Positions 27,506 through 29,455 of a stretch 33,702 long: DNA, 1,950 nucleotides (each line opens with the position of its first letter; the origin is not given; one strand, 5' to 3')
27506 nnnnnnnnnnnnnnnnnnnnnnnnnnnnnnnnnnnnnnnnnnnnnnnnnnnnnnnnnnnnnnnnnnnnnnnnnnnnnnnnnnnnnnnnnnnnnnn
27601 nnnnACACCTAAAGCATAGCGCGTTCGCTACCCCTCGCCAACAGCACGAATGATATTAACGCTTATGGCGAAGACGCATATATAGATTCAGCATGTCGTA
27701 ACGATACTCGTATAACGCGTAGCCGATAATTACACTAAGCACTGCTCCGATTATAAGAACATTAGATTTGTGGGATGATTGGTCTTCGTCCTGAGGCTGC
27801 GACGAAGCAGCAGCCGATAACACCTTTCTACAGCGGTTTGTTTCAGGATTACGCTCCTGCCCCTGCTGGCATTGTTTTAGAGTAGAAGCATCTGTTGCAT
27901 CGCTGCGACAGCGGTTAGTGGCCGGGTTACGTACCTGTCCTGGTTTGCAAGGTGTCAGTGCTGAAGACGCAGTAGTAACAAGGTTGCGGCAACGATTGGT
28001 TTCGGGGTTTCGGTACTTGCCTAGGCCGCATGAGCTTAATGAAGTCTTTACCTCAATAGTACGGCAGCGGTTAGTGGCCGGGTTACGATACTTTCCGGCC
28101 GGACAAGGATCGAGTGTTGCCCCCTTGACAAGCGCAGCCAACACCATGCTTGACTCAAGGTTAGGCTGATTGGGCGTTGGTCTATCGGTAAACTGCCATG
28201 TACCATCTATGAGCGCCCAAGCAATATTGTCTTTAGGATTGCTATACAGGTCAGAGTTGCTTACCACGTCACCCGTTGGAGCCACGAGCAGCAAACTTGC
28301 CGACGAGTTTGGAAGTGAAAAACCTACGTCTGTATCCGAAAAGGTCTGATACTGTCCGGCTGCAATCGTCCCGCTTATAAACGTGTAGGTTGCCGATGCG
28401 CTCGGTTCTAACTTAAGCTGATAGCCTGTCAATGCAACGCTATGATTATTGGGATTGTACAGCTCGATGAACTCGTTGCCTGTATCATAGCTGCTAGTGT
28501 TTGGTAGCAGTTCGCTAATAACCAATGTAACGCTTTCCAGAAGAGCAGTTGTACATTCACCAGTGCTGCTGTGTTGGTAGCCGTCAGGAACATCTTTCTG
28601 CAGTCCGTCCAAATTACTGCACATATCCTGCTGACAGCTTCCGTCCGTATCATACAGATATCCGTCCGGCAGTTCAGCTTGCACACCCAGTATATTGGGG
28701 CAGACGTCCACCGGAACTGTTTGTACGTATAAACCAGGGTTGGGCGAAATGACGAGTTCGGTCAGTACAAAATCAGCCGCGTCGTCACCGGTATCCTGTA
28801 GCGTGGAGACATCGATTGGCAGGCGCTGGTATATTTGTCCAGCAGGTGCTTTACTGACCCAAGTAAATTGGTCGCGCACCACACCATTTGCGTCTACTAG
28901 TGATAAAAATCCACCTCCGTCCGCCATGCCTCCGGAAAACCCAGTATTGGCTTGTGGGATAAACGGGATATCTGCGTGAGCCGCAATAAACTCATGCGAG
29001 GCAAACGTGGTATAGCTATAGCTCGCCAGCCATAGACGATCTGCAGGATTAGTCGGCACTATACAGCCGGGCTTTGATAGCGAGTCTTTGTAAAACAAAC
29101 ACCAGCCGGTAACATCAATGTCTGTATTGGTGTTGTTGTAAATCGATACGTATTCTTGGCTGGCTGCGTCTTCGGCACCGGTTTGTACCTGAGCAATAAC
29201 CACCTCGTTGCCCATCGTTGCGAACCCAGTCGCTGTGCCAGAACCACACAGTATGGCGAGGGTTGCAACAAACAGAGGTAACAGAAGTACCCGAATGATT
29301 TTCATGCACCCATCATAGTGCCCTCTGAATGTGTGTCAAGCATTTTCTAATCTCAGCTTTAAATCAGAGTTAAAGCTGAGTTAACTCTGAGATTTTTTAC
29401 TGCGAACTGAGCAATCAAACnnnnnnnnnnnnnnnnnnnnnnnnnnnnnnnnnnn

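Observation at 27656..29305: Surface-anchored double lamin-tail-domain protein with four basic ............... repeats, one gene from comEC: candidate extracellular DNA receptor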

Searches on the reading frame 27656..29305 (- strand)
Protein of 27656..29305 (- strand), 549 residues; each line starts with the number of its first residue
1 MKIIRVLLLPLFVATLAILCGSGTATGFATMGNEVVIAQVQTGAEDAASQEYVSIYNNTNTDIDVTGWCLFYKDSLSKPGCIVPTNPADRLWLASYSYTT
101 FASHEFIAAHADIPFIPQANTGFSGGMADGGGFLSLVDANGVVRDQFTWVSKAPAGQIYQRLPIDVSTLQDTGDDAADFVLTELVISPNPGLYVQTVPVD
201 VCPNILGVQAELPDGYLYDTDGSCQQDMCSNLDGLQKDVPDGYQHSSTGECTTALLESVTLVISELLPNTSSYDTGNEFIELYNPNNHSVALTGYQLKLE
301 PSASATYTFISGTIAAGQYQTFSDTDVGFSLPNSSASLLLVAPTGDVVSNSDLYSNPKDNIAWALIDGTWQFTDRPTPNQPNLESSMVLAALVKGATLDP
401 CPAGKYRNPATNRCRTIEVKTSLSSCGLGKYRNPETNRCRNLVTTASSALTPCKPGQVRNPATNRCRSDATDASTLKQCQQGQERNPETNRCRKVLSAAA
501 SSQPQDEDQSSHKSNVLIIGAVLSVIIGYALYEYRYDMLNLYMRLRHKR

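Call 3: search_protein_families(library=pfam, proteins=[window:27656-29305:-], max_evalue=0.01)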
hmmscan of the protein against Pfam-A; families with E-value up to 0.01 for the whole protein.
window:27656-29305:- (549 aa): 1 family
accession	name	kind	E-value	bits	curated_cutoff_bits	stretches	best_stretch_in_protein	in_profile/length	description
PF00932.25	LTD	-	1.5e-22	80.5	34.3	2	260-348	7-102/109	Lamin Tail Domain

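Call 4: search_protein_families(library=ncbifam, proteins=[window:27656-29305:-], max_evalue=0.01)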
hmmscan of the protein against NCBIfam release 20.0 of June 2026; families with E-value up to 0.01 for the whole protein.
window:27656-29305:- (549 aa): 1 family
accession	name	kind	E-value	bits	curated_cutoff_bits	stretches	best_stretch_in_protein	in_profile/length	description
NF033680.1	exonuc_ExeM-GG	exception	0.0038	15.3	1300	0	258-305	23-67/884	extracellular exonuclease ExeM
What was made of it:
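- On ComEA: Neither Pfam nor NCBIfam gives a hit (calls 3, 4).
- On LTD-bearing extracellular nucleases (ExeM/Xds type): The NCBIfam ExeM model scores 15.3 bits against a cut-off of 1300 (calls 3, 4).
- Closest known: ComEA. Different: The protein has no HhH or SLBB domain (calls 3, 4).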

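Call 7: find_homologous_proteins(query=window:27656-29305:-, max_evalue=0.001)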
Query window:27656-29305:- (549 aa): 2022 proteins with E <= 0.001 among 8000 candidates; the best 120 are listed.
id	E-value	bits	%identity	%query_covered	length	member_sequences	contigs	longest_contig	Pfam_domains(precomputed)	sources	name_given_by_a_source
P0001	0.0e+0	1256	100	100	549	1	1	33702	PF00932.26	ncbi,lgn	-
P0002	3.1e-185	635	53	100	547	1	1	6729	PF00932.26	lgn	-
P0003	2.8e-183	629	54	94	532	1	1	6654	PF00932.26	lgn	-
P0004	1.2e-182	626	53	100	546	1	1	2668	PF00932.26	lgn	-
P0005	2.0e-172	593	52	94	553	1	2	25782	PF00932.26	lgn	-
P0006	5.3e-167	575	50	100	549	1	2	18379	PF00932.26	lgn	-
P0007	2.2e-164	566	48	100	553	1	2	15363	PF00932.26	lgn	-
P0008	7.6e-163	561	51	100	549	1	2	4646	PF00932.26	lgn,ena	-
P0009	5.9e-156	538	50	94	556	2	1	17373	PF00932.26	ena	-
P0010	4.9e-155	535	50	97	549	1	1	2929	PF00932.26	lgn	-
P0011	1.5e-151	524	47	99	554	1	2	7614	PF00932.26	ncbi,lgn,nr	ncbi:lamin tail domain-containing protein [Candidatus Saccharibacteria bacterium]|nr:lamin tail doma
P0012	2.0e-150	520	47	100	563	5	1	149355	PF00932.26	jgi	jgi:hypothetical protein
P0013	1.1e-149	518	47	100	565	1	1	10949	PF00932.26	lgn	-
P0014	2.7e-147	510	46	99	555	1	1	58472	PF00932.26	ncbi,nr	ncbi:lamin tail domain-containing protein [Patescibacteria group bacterium]|nr:MAG: lamin tail domai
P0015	1.7e-141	491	48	94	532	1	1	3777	PF00932.26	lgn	-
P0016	2.2e-135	471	44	95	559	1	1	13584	PF00932.26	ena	-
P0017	5.3e-135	469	45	100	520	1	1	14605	PF00932.26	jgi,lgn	-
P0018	8.4e-135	469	44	99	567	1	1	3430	PF00932.26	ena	-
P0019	1.2e-134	468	45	100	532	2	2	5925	PF00932.26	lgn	-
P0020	1.3e-134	468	45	99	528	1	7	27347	PF00932.26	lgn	-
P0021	1.9e-133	464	43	100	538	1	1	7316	PF00932.26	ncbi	-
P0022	1.1e-132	462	42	98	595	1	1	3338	PF00932.26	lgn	-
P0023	1.2e-131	458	43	100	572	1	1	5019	PF00932.26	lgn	-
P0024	2.1e-131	457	45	98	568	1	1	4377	PF00932.26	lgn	-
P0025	4.4e-131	456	43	99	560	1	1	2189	PF00932.26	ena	-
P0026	2.4e-130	454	44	99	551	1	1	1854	PF00932.26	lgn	-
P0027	5.8e-130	453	43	93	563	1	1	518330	PF00932.26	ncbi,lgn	-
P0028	6.8e-130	452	42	98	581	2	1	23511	PF00932.26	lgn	-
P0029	2.4e-129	451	38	97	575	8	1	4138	PF00932.26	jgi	jgi:hypothetical protein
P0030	1.4e-128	448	44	95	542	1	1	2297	PF00932.26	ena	-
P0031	2.3e-128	447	46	93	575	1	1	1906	PF00932.26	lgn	-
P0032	4.0e-128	447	43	99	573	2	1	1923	PF00932.26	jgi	-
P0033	1.0e-127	445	44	94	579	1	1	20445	PF00932.26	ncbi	-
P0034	1.5e-127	445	44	93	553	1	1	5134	PF00932.26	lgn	-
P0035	1.7e-126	441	40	100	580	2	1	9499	PF00932.26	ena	-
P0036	2.4e-126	441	43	94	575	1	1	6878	PF00932.26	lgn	-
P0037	9.7e-126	439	42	50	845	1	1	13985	PF00932.26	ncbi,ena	-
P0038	3.3e-125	437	43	94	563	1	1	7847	PF00932.26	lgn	-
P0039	4.2e-125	437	43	99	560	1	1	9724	PF00932.26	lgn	-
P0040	1.4e-124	435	43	93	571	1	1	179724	PF00932.26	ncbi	-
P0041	3.1e-124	434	39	93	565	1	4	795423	PF00932.26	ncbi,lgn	-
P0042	3.4e-124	434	44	94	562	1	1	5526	PF00932.26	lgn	-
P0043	4.4e-124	433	43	100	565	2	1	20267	PF00932.26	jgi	jgi:hypothetical protein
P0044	4.1e-122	427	42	100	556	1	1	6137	PF00932.26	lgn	-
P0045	4.1e-122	427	43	95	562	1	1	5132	PF00932.26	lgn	-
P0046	4.9e-122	426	42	92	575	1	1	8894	PF00932.26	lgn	-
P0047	6.2e-122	426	40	94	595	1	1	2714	PF00932.26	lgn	-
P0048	1.8e-121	425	40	97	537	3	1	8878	PF00932.26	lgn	-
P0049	2.8e-121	424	41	95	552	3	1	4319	PF00932.26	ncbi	-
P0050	2.9e-121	424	42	98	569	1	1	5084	PF00932.26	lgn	-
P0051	1.3e-120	422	39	94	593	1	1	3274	PF25314.2,PF00932.26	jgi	jgi:Lamin Tail Domain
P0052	2.8e-120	421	41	92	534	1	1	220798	PF00932.26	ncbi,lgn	-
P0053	3.1e-120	420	43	94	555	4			PF00932.26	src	-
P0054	5.2e-120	420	41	100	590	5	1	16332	PF00932.26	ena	-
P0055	1.1e-119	419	41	99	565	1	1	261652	PF00932.26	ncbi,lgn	-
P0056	1.2e-119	419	43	99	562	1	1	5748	PF00932.26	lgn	-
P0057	1.4e-119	418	42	99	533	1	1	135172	PF00932.26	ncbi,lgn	-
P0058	1.4e-119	418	40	98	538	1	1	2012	PF00932.26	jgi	-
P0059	1.5e-119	418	43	93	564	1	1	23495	PF00932.26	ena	-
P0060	1.7e-119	418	30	99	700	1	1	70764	PF00932.26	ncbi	-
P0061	5.5e-119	416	42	93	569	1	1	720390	PF00932.26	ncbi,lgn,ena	-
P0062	6.4e-119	416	42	100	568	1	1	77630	PF00932.26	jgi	jgi:hypothetical protein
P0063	8.3e-119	416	42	94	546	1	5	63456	PF00932.26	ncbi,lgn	-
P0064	1.1e-118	415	38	93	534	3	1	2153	PF00932.26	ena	-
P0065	1.7e-118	415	33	94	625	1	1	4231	PF00932.26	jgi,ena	jgi:hypothetical protein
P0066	2.6e-118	414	40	97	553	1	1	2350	PF00932.26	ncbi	-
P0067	3.0e-118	414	42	92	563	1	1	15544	PF00932.26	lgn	-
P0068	3.6e-118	414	42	93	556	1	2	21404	PF00932.26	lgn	-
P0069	5.4e-118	413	41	99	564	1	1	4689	PF00932.26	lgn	-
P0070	1.2e-117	412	41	97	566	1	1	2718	PF00932.26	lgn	-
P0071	2.0e-117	411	42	99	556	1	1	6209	PF00932.26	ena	-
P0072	3.8e-117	410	35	99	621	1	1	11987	PF00932.26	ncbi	-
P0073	4.8e-117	410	37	93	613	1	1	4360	PF00932.26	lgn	-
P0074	6.6e-117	410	38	99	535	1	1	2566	PF00932.26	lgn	-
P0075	1.7e-116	408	35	99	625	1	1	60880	PF00932.26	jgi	jgi:hypothetical protein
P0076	1.7e-116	408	41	100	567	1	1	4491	PF00932.26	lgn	-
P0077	1.8e-116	408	41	98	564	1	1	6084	PF00932.26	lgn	-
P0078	1.8e-116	408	40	92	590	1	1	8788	PF00932.26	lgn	-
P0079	2.6e-116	408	34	99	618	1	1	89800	PF00932.26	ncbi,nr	ncbi:lamin tail domain-containing protein [Patescibacteria group bacterium]|nr:MAG: lamin tail domai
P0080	2.8e-116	407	33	99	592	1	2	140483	PF00932.26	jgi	jgi:hypothetical protein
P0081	3.1e-116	407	39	93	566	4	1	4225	PF00932.26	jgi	jgi:hypothetical protein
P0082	3.9e-116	407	40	95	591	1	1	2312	PF00932.26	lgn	-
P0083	4.0e-116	407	41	98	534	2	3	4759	PF00932.26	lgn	-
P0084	4.8e-116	407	40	94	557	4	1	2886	PF00932.26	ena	-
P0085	7.2e-116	406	40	98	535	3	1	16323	PF00932.26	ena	-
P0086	1.0e-115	406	40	100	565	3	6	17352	PF00932.26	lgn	-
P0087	1.2e-115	405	40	98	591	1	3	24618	PF00932.26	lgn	-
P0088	1.4e-115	405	43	93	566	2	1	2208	PF00932.26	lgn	-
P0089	1.6e-115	405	39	98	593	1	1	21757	PF00932.26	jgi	jgi:hypothetical protein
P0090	1.9e-115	405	41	98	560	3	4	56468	PF00932.26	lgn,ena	-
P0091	3.1e-115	404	40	95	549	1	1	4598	PF00932.26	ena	-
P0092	4.0e-115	404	37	93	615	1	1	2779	PF00932.26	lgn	-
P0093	5.1e-115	403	37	93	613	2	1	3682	PF00932.26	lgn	-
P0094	5.8e-115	403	41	94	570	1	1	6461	PF00932.26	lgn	-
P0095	9.0e-115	402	41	97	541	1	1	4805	PF00932.26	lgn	-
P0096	1.3e-114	402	35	95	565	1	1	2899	PF00932.26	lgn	-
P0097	1.7e-114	402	42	98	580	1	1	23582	PF25314.2,PF00932.26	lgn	-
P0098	2.8e-114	401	41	94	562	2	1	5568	PF00932.26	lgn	-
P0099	2.8e-114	401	38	98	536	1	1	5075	PF00932.26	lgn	-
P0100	4.6e-114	400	39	92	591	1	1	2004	PF00932.26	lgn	-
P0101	6.5e-114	400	41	94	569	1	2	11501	PF00932.26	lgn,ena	-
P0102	6.6e-114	400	37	93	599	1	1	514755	PF00932.26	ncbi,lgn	-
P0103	9.2e-114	399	39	99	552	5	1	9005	PF00932.26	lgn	-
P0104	1.6e-113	398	40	96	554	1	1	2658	PF00932.26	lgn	-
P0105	2.4e-113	398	41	98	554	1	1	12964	PF00932.26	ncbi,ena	-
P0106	4.4e-113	397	38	90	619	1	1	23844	PF00932.26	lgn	-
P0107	5.2e-113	397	39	97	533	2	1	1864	PF00932.26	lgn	-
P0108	5.6e-113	397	38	93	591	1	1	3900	PF00932.26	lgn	-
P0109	7.5e-113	396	40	99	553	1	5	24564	PF00932.26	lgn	-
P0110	1.6e-112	395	40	99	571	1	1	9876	PF00932.26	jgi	jgi:hypothetical protein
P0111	1.8e-112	395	38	93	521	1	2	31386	PF00932.26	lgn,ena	-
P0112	1.9e-112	395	39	93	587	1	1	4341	PF00932.26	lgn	-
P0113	2.3e-112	395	36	99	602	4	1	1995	PF00932.26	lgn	-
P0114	3.3e-112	394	41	91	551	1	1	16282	PF00932.26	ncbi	-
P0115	3.6e-112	394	41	99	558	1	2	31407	PF00932.26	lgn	-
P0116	3.9e-112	394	40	85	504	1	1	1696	PF00932.26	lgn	-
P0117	4.8e-112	393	41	100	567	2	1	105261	PF00932.26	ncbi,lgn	-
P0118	1.0e-111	392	37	94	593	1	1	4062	PF00932.26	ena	-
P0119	1.1e-111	392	35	99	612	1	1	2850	PF00932.26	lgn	-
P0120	1.3e-111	392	40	94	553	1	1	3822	PF00932.26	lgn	-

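Call 9: find_encoding_contigs(protein=P0041, flank=8000, max_places=2)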
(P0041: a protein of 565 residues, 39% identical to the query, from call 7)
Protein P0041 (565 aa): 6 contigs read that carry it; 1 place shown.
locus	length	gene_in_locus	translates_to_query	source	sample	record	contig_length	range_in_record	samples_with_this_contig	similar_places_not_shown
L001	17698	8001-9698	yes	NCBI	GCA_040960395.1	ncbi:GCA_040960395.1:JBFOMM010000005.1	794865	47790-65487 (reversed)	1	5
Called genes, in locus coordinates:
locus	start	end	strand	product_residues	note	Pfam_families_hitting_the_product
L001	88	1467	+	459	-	PF09913:DUF2142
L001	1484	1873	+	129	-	PF04138:GtrA_DPMS_TM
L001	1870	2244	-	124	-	PF10066:DUF2304 (faint)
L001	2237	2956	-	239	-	PF13641:Glyco_tranf_2_3 (weak), PF00535:Glycos_transf_2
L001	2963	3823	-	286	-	PF00483:NTP_transferase, PF12804:NTP_transf_3 (weak)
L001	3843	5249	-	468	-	PF00908:dTDP_sugar_isom, PF04321:RmlD_sub_bind, PF01370:Epimerase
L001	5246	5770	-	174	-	PF22327:Nudt16-like, PF00293:NUDIX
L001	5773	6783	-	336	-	PF01073:3Beta_HSD, PF01370:Epimerase, PF02719:Polysacc_synt_2, PF04321:RmlD_sub_bind, PF07993:NAD_binding_4, PF16363:GDP_Man_Dehyd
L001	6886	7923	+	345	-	PF00483:NTP_transferase, PF12804:NTP_transf_3 (faint), PF22640:ManC_GMP_beta-helix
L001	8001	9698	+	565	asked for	PF00932:LTD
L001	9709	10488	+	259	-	PF00459:Inositol_P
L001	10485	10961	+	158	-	PF02075:RuvC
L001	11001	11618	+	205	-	PF07963:N_methyl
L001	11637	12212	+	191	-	PF01330:RuvA_N, PF14520:HHH_5, PF07499:RuvA_C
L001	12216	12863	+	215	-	PF13229:Beta_helix (faint), PF13599:Pentapeptide_4, PF00805:Pentapeptide, PF13599:Pentapeptide_4, PF13576:Pentapeptide_3 (weak)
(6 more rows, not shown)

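Call 10: find_encoding_contigs(protein=P0061, flank=8000, max_places=2)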
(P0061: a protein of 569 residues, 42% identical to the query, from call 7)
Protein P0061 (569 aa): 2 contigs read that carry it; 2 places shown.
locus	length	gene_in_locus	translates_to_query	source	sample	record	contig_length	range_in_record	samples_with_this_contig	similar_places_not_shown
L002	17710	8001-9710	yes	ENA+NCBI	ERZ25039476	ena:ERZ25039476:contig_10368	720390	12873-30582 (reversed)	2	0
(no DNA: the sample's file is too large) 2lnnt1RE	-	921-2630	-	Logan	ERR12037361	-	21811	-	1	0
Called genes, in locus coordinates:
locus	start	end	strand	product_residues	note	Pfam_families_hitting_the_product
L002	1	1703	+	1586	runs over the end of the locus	PF01453:B_lectin (faint), PF01551:Peptidase_M23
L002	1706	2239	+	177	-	-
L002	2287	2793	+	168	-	PF04307:YdjM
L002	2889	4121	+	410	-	-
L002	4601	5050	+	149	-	PF04977:DivIC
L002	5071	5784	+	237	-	-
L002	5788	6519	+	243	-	PF07510:GmrSD_C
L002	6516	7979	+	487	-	PF03772:Competence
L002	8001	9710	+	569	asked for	PF00932:LTD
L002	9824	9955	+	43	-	-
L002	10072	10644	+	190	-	-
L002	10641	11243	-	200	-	PF07884:VKOR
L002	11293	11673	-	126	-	PF00072:Response_reg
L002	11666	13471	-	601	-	PF02743:dCache_1, PF00672:HAMP, PF00512:HisKA, PF02518:HATPase_c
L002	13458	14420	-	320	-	-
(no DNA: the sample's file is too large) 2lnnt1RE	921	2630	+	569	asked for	PF00932:LTD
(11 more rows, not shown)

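Call 12: find_related_loci(query=A1, collection=genome_contigs, flank=10000)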
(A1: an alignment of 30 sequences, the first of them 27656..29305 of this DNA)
Query A1 (549 aa) in genome_contigs; peptide patterns used: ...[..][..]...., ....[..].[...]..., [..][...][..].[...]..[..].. (x = any residue, [..] = any of these).
599 stretches matched a pattern (row limit reached: there are more); 425 encode a relative of the query (tblastn E <= 1e-3); the best 80 are kept; 80 distinct loci.
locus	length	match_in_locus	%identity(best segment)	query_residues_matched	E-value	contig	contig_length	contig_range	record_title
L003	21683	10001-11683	41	5-549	1e-126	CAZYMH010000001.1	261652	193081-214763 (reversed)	MAG TPA_asm: uncultured Candidatus Saccharibacteria bacterium isolate SRP300315_co1_59 genome assembly, contig: NODE_9_l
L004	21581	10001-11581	43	35-547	5e-123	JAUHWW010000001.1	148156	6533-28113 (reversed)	MAG: bacterium isolate 2_bin.36 NODE_173_length_148156_cov_1.147417, whole genome shotgun sequence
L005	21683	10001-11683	41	3-546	2e-124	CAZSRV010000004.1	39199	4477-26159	MAG TPA_asm: uncultured Candidatus Saccharibacteria bacterium isolate binchicken_co242_26 genome assembly, contig: NODE_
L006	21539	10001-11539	40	2-538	4e-117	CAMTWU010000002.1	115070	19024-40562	MAG: uncultured Candidatus Saccharibacteria bacterium isolate G02_MAG_00010 genome assembly, contig: G02_MAG_00010_00000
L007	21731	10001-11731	39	1-545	3e-113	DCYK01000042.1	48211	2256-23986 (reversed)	MAG TPA_asm: Candidatus Saccharibacteria bacterium UBA2112 UBA2112_contig_41915, whole genome shotgun sequence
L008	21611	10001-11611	41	31-547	5e-113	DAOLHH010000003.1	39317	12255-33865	MAG TPA_asm: Candidatus Saccharibacteria bacterium isolate AMR_MDS_0253 NODE_29_length_39317_cov_6.945978, whole genome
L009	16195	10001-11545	40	35-545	7e-111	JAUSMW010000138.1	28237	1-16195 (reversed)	MAG: Candidatus Saccharibacteria bacterium isolate E19_maxbin.112_sub E19_k141_46307, whole genome shotgun sequence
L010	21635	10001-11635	38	11-549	2e-110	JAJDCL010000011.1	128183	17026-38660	MAG: Candidatus Saccharibacteria bacterium isolate OFTM59 OFTM59_10, whole genome shotgun sequence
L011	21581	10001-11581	40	31-549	3e-109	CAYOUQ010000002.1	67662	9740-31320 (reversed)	MAG TPA_asm: uncultured Candidatus Saccharimonas sp. isolate SRP263991_co7_910 genome assembly, contig: NODE_338_length_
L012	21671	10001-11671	38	2-546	3e-109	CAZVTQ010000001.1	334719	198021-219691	MAG TPA_asm: uncultured Candidatus Saccharibacteria bacterium isolate SRP292972_co3_73 genome assembly, contig: NODE_36_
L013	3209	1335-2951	39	5-548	5e-111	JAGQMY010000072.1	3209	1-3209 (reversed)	MAG: Candidatus Saccharibacteria bacterium isolate HKST-UBA54 2015-01-06_1_(paired)_contig_248233, whole genome shotgun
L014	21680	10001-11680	37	35-547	2e-106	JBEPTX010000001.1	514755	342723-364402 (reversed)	MAG: Candidatus Saccharibacteria bacterium isolate 22E.concoct.059 NODE_5_length_514755_cov_13.985477, whole genome shot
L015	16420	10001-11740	37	1-548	5e-106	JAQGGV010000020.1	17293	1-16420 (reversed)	MAG: Candidatus Saccharibacteria bacterium isolate RYN_416 scaffold_763187, whole genome shotgun sequence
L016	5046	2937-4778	36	1-549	2e-105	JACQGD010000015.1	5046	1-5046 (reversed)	MAG: Candidatus Saccharibacteria bacterium isolate NC_groundwater_1064_Pr2_B-0.1um_46_7 rattlesnake_spring_18_scaffold_3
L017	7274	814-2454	36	5-546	9e-101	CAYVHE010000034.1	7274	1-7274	MAG TPA_asm: uncultured Candidatus Saccharibacteria bacterium isolate SRP216583_co1_158 genome assembly, contig: NODE_10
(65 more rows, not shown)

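Call 13: search_protein_families(library=pfam, proteins=[P0051, P0097, P0060], max_evalue=1)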
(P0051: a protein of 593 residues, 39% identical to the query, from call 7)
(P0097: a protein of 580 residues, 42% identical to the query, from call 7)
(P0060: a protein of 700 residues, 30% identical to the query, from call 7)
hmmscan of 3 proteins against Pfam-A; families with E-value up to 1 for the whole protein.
P0051 (593 aa): 3 families
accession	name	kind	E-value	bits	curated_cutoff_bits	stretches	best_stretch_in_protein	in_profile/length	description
PF00932.25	LTD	-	2.2e-21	76.7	34.3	2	283-373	8-69/109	Lamin Tail Domain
PF25314.1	TNFR_nem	-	6e-06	26.6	27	2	515-531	18-34/34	TNF receptor-like domain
PF01607.29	CBM_14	-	0.9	10.2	22.1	0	503-529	21-45/53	Chitin binding Peritrophin-A domain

P0097 (580 aa): 3 families
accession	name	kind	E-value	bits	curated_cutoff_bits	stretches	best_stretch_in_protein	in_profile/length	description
PF00932.25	LTD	-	2e-18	67.2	34.3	2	29-150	2-108/109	Lamin Tail Domain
PF25314.1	TNFR_nem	-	1e-06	29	27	2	451-468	17-34/34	TNF receptor-like domain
PF01821.23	ANATO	-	0.67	11.4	21.4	0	478-504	2-29/36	Anaphylotoxin-like domain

P0060 (700 aa): 3 families
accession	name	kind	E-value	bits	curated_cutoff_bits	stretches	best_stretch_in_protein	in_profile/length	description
PF00932.25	LTD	-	1.6e-22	80.3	34.3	2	25-155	3-108/109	Lamin Tail Domain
PF25314.1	TNFR_nem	-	0.00012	22.4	27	2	547-562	18-33/34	TNF receptor-like domain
PF03659.20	Glyco_hydro_71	-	0.0012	18.2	34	1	105-160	178-235/375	Glycosyl hydrolase family 71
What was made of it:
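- On TNFR-like Cys-rich domain (PF25314 TNFR_nem): Homologue P0097 reaches 29.0 (call 13).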
